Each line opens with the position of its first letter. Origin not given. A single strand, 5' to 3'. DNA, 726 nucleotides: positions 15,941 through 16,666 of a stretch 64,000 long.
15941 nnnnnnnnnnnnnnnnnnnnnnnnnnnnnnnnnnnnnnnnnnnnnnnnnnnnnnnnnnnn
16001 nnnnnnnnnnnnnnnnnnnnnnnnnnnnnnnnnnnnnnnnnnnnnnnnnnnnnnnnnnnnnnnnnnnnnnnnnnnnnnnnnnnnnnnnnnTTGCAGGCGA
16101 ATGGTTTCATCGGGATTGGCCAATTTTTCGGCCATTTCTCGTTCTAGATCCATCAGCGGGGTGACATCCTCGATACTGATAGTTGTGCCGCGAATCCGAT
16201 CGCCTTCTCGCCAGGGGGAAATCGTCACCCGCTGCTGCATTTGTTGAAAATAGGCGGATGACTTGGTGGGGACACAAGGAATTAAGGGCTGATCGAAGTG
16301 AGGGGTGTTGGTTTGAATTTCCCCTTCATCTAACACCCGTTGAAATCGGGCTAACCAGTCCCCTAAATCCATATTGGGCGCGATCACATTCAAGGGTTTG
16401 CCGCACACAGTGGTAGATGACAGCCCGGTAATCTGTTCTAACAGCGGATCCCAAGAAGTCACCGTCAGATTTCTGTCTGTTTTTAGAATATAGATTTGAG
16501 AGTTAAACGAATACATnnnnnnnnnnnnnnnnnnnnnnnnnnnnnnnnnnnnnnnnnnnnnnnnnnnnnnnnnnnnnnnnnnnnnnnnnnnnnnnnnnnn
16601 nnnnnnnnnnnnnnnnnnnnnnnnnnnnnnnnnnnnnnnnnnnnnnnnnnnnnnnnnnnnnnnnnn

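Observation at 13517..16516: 999-aa HEAT-repeat (PBS-lyase-like) protein immediately upstream of cheR-cheB: candidate chemosensory output or scaffold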

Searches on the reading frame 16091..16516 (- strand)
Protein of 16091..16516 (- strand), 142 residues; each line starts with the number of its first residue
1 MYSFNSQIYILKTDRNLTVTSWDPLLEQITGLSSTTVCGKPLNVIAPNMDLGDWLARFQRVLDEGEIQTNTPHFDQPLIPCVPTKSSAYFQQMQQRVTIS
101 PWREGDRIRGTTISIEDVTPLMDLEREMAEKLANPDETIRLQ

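Call 5: search_protein_families(library=pfam, proteins=[window:16091-16516:-], max_evalue=10)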
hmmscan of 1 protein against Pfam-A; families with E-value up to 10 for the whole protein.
seq(142 aa): 2 families
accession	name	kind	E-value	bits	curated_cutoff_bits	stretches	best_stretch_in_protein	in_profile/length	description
PF08448.16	PAS_4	-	0.014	16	23.1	1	6-119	4-106/110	PAS fold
PF00989.32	PAS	-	0.06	13.8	22.6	1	10-50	14-55/113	PAS fold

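Call 38: search_solved_structures(query=window:16121-16516:-, max_evalue=10, show_alignments=2)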
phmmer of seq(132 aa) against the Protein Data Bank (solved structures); distinct sequences matched with E-value up to 10: 3.
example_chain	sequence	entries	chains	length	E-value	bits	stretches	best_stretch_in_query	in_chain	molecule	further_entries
4gxp_A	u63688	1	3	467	0.015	18.2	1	48-108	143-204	Beta-glucosidase Chimeric protein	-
3a0r_A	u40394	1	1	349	0.28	14.1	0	11-48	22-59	Sensor protein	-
7ane_U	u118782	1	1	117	1.9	11.5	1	12-42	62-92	bL33m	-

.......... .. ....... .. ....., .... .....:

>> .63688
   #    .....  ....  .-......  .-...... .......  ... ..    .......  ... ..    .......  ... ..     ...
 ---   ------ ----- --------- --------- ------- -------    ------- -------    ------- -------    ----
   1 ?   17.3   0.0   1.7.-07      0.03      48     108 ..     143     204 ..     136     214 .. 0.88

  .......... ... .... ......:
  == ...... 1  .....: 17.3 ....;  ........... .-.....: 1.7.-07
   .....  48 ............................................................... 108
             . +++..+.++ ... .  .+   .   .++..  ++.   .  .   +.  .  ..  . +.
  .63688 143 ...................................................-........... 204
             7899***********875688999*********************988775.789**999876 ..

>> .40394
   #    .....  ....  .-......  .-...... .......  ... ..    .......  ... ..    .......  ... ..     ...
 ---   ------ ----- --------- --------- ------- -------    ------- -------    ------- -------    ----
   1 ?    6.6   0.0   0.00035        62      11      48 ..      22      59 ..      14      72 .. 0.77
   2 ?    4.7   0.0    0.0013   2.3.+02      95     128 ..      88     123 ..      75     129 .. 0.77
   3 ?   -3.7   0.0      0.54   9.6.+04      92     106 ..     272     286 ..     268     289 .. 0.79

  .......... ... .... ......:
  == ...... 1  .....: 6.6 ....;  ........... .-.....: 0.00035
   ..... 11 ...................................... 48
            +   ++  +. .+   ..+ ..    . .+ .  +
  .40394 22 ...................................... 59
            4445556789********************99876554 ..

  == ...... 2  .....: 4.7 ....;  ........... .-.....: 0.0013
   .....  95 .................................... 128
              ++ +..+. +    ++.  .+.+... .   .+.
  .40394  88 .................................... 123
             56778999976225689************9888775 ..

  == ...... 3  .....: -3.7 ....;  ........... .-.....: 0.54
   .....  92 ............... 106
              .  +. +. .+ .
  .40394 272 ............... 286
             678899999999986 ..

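Call 46: predict_structure(alignment_id=A2)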
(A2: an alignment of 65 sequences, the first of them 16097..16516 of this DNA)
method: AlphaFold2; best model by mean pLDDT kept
length: 140 residues; sequences in the alignment: 65
mean_pLDDT: 90.4   pTM: 0.83
mean pLDDT of the five models: 90.4, 90.2, 90.0, 90.0, 89.3
residues with pLDDT >= 90: 104; 70-90: 26; 50-70: 7; < 50: 3
segments of 3 or more residues with pLDDT < 50: 1-3
pLDDT, mean of each block of 10 residues (from residue 1): 69 98 93 96 90 90 96 79 89 93 96 94 91 93
secondary structure, 60 per line:
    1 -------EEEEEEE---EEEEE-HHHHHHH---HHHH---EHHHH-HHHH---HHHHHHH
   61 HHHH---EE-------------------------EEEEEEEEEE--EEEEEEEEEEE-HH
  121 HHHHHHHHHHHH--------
elements in order: E8-14 E18-22 H24-30 H34-37 H42-45 H47-50 H54-64 E95-104 E107-117 H119-132

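Call 48: fold_search(model_id=the predicted structure, library=pdb)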
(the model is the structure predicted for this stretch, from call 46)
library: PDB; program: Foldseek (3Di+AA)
matches with E <= 10: 1128; with E <= 0.001: 142
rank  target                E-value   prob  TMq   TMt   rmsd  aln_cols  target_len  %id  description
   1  5luv_B                5.7e-06  1.00  0.59  0.57   5.1       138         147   20  Short LOV protein W619_1 in apo-state (released 2017-02-22)
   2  7r4s_C                8.2e-06  1.00  0.59  0.62   4.7       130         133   18  Crystal structure of PpSB1-LOV-I48T mutant (dark state) (released 2022-12-21)
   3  8a36_A                8.7e-06  1.00  0.61  0.63   4.8       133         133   19  Crystal structure of PpSB1-LOV-K117E mutant (dark state), monoclinic form (released 2023-07-05)
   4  6gg9_B                1.6e-05  1.00  0.61  0.63   4.7       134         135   18  Crystal structures of a short blue light photoreceptor protein PpSB1-LOV mutant (dark state) - R61H/R66I (released 2018-07-25)
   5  7r4s_D                1.7e-05  1.00  0.58  0.60   4.9       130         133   18  Crystal structure of PpSB1-LOV-I48T mutant (dark state) (released 2022-12-21)
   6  3k3c_C                1.9e-05  1.00  0.60  0.57   5.3       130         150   18  The N-terminal PAS domain crystal structure of Rv1364c from Mycobacterium tuberculosis at 1.62 (released 2010-09-29)
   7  3mxq_A                2.0e-05  1.00  0.62  0.68   2.9       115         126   18  Crystal structure of sensory box sensor histidine kinase from Vibrio cholerae (released 2010-05-26)
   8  7r4s_B                2.1e-05  1.00  0.59  0.62   4.7       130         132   18  Crystal structure of PpSB1-LOV-I48T mutant (dark state) (released 2022-12-21)
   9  5luv_A                2.6e-05  1.00  0.55  0.57   4.7       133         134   22  Short LOV protein W619_1 in apo-state (released 2017-02-22)
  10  7r5n_B                2.6e-05  1.00  0.53  0.50   5.8       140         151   17  Crystal structure of the full-length short LOV protein PF5-LOV from Pseudomonas fluorescens (dark state) (released 2023-08-23)
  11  3k3c_A                3.3e-05  1.00  0.63  0.59   5.2       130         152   16  The N-terminal PAS domain crystal structure of Rv1364c from Mycobacterium tuberculosis at 1.62 (released 2010-09-29)
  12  3lyx_B                3.3e-05  1.00  0.55  0.63   4.5       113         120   15  Crystal structure of the PAS domain of the protein CPS_1291 from Colwellia psychrerythraea. Northeast Structural Genom (released 2010-04-07)
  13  6gg9_C                3.5e-05  1.00  0.59  0.61   4.9       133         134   19  Crystal structures of a short blue light photoreceptor protein PpSB1-LOV mutant (dark state) - R61H/R66I (released 2018-07-25)
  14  8a33                  3.5e-05  1.00  0.56  0.58   5.1       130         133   18  Crystal structure of PpSB1-LOV-K117E mutant (light state) (released 2023-07-05)
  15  7r5n_A                3.5e-05  1.00  0.52  0.50   5.9       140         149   17  Crystal structure of the full-length short LOV protein PF5-LOV from Pseudomonas fluorescens (dark state) (released 2023-08-23)
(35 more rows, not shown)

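Call 69: search_protein_representatives(alignment_id=A5)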
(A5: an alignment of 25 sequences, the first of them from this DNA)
Query: 25 sequences, 132 profile positions. Proteins with E-value up to 0.001 (for the whole library): 4428; up to 1e-10: 794; up to 1e-30: 154. The best 150 are listed.
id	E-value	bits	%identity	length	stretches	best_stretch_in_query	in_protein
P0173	2.6e-61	221.4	-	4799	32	8-124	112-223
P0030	1.7e-55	202.6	-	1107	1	6-132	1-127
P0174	3.2e-54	198.5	-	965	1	1-132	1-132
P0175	1.5e-53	196.3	-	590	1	3-132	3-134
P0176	2.4e-53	195.7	-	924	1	6-132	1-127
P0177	2.0e-52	192.7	-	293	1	6-132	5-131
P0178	1.7e-51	189.7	-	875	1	1-132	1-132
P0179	3.1e-51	188.8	-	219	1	1-132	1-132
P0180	1.7e-50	186.5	-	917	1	1-132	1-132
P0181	2.7e-50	185.8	-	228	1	7-131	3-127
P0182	5.1e-50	184.9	-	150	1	6-131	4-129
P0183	4.6e-49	181.8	-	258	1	2-132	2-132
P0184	4.7e-49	181.8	-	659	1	1-132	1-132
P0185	8.6e-49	180.9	-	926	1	7-132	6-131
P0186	4.0e-48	178.8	-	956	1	6-127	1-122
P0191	5.7e-47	175.1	-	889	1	8-132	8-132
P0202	4.3e-46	172.2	-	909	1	6-131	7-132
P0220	1.3e-43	164.2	-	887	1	2-131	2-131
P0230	1.5e-42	160.8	-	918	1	6-131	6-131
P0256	1.3e-39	151.2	-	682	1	8-132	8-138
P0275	2.3e-38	147.2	-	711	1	1-131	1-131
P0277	4.9e-38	146.1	-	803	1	9-129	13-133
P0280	5.6e-38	145.9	-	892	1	8-131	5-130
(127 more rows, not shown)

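Call 71: list_cluster_members(proteins=[P0178, P0220, P0191, P0202, P0277, P0180, P0280, P0230, P0256, P0275])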
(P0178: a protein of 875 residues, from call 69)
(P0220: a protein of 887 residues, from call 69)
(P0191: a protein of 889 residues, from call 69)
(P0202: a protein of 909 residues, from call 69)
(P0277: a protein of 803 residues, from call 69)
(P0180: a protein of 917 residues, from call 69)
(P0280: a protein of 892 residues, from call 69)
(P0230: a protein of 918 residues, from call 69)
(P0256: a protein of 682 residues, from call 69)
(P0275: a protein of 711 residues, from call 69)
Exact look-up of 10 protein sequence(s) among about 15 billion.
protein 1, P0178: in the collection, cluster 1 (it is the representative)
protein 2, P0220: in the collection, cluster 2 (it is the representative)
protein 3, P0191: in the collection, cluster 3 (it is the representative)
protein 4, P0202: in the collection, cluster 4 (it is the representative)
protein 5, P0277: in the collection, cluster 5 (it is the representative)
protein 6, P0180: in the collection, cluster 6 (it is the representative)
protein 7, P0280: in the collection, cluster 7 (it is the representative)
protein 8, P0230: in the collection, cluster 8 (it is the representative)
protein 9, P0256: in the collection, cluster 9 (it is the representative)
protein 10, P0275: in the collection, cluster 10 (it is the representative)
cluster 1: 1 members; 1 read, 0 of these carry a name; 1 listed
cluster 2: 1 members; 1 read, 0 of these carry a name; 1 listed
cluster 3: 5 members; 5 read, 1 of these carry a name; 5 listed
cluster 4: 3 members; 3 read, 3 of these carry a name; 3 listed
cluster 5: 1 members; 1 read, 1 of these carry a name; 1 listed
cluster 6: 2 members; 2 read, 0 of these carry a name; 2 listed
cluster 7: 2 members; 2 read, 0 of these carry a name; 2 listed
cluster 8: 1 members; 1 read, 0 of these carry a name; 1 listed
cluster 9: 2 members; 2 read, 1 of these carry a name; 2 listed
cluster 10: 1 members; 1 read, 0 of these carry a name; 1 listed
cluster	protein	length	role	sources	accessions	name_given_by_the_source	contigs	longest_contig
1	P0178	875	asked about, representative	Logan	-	-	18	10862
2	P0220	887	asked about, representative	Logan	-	-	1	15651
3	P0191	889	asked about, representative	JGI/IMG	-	-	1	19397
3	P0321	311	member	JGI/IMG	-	HEAT repeat protein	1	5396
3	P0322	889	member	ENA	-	-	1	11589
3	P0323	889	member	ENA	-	-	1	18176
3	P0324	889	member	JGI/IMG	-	-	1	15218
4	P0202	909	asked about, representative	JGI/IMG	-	HEAT repeat protein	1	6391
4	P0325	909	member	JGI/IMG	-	HEAT repeat protein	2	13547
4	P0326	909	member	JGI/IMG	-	HEAT repeat protein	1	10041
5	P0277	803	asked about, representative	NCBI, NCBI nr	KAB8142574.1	HEAT repeat domain-containing protein [Chloroflexia bacterium SDU3-3]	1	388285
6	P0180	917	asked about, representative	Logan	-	-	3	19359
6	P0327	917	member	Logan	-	-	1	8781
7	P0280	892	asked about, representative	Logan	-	-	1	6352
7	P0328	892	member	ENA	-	-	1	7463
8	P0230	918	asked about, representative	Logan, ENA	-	-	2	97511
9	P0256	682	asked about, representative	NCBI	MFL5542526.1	MAG: HEAT repeat domain-containing protein, partial [Longimicrobiaceae bacterium]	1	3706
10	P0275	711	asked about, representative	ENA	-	-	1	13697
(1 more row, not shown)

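Call 81: find_encoding_contigs(protein=P0178, flank=10000, max_places=3)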
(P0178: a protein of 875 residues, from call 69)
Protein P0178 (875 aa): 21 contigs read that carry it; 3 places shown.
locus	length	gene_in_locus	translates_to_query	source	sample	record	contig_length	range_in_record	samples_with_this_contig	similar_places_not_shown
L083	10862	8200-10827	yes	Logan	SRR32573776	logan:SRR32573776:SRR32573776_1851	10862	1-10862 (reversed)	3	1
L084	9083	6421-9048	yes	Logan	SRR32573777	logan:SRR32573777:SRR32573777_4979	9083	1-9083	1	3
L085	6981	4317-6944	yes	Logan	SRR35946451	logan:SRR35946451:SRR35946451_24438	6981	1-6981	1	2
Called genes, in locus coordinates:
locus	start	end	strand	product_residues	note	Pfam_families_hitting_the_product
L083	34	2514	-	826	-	PF00343:Phosphorylase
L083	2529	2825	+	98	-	-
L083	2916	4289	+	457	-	PF01494:FAD_binding_3 (faint)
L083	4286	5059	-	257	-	PF00903:Glyoxalase (weak), PF18029:Glyoxalase_6, PF22677:Ble-like_N (faint), PF00903:Glyoxalase (weak)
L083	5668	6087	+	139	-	PF01584:CheW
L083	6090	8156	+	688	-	-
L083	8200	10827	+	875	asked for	PF08448:PAS_4 (weak), PF13513:HEAT_EZ (faint), PF00514:Arm (faint), PF02985:HEAT (faint), PF13646:HEAT_2 (weak), PF03130:HEAT_PBS (faint), PF13646:HEAT_2, PF13646:HEAT_2, +2 more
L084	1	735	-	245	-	?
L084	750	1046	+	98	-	-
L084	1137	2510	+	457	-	PF01494:FAD_binding_3 (faint)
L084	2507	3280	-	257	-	PF00903:Glyoxalase (weak), PF18029:Glyoxalase_6, PF22677:Ble-like_N (faint), PF00903:Glyoxalase (weak)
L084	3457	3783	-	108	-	PF00196:GerE (weak)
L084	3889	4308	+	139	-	PF01584:CheW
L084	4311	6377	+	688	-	-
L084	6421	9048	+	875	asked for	PF08448:PAS_4 (weak), PF13513:HEAT_EZ (faint), PF00514:Arm (faint), PF02985:HEAT (faint), PF13646:HEAT_2 (weak), PF03130:HEAT_PBS (faint), PF13646:HEAT_2, PF13646:HEAT_2, +2 more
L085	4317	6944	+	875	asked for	PF08448:PAS_4 (weak), PF13513:HEAT_EZ (faint), PF00514:Arm (faint), PF02985:HEAT (faint), PF13646:HEAT_2 (weak), PF03130:HEAT_PBS (faint), PF13646:HEAT_2, PF13646:HEAT_2, +2 more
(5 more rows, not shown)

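Call 82: find_encoding_contigs(protein=P0191, flank=10000, max_places=2)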
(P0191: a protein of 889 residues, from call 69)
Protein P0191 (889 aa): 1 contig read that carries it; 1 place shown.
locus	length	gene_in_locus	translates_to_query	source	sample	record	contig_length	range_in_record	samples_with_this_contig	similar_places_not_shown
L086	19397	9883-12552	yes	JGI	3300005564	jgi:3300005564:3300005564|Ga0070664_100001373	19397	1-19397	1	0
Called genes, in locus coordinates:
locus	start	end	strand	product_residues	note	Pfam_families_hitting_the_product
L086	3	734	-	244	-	?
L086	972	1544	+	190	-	PF13505:OMP_b-brl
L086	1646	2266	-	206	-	-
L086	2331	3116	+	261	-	-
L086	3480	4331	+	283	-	-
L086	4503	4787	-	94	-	-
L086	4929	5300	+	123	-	PF00072:Response_reg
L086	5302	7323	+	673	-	PF01627:Hpt, PF02895:H-kinase_dim, PF02518:HATPase_c, PF01584:CheW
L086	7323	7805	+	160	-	PF01584:CheW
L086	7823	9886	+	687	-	-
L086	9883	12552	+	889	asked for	PF08448:PAS_4 (weak), PF00514:Arm (faint), PF12755:Vac14_Fab1_bd (faint), PF13646:HEAT_2, PF02985:HEAT (faint), PF03130:HEAT_PBS (faint), PF13513:HEAT_EZ (faint), PF13646:HEAT_2, +1 more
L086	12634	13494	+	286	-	PF03705:CheR_N, PF01739:CheR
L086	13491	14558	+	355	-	PF00072:Response_reg, PF01339:CheB_methylest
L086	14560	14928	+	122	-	PF00072:Response_reg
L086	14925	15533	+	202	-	-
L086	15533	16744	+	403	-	PF08448:PAS_4, PF00512:HisKA, PF02518:HATPase_c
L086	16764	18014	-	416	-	PF10509:GalKase_gal_bdg, PF00288:GHMP_kinases_N, PF08544:GHMP_kinases_C (weak)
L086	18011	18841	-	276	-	PF12804:NTP_transf_3, PF00483:NTP_transferase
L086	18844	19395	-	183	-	?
